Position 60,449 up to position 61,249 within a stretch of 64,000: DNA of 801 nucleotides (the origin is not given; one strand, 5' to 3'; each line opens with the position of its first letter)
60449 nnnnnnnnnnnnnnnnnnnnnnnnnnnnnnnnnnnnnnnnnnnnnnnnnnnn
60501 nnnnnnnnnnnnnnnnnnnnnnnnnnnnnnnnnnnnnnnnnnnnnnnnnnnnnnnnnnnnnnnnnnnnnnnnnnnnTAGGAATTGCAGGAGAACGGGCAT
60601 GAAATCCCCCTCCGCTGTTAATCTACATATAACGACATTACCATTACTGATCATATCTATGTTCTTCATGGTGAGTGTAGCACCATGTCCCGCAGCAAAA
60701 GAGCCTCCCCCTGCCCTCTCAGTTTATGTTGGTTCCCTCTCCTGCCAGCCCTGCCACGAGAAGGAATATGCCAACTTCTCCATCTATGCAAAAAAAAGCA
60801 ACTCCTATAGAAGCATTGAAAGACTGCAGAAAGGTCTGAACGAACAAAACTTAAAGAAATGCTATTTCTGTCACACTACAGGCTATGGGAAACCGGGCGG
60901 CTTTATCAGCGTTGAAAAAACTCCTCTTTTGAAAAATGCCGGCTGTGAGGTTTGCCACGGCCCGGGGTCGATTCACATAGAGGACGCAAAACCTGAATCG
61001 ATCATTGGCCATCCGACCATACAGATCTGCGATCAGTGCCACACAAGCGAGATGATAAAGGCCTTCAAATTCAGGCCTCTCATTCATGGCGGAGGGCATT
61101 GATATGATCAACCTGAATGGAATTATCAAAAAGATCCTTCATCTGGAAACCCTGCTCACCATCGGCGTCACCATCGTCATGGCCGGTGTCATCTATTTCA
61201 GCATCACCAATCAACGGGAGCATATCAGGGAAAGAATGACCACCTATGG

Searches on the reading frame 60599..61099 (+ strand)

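Call 4: search_protein_families(library=pfam, proteins=[window:60599-61099:+], max_evalue=0.01)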
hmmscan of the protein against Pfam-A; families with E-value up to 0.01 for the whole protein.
window:60599-61099:+ (167 aa): 3 families
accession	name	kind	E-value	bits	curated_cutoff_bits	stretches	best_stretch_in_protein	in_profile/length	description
PF13435.11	Cytochrome_C554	-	2.9e-18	67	20.8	1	49-121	2-84/84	Cytochrome c554 and c-prime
PF22113.1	Mtrc-MtrF_II-IV_dom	-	3.5e-07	30.3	30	1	47-125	82-169/176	Outer membrane cytochrome MtrC/MtrF-like, domains II/IV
PF14522.11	Cytochrome_C7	-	4.5e-05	23.6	24.8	0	46-120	13-66/67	Cytochrome c7 and related cytochrome c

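Call 8: search_protein_families(library=ncbifam, proteins=[window:60599-61099:+], max_evalue=0.01)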
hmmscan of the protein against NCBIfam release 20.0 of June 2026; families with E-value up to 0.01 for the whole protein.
window:60599-61099:+ (167 aa): 6 families
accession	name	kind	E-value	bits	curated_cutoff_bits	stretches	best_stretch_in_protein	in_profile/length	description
NF041198.1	UshA_like_PCGU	equivalog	2.4e-24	85.8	275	1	35-158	397-518/519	UshA-like (seleno)protein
NF041028.1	decahem_GSU2203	exception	1.4e-09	37.6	325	1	111-154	65-114/317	GSU2203 family decaheme c-type cytochrome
NF043010.1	Cyt554_Nsmonas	equivalog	4.1e-08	32.9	400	1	80-127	75-122/238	cytochrome c-550 CycA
TIGR03508.1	decahem_SO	subfamily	0.00016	21.2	192.2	0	89-151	6-80/258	DmsE family decaheme c-type cytochrome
TIGR03507.1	decahem_SO1788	subfamily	0.00042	18.9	209.3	0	42-124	571-664/672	OmcA/MtrC family decaheme c-type cytochrome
NF045713.1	CxxCH_16_HmcA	equivalog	0.0016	17.1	400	1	47-161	133-246/541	sulfate respiration complex hexadecaheme cytochrome HmcA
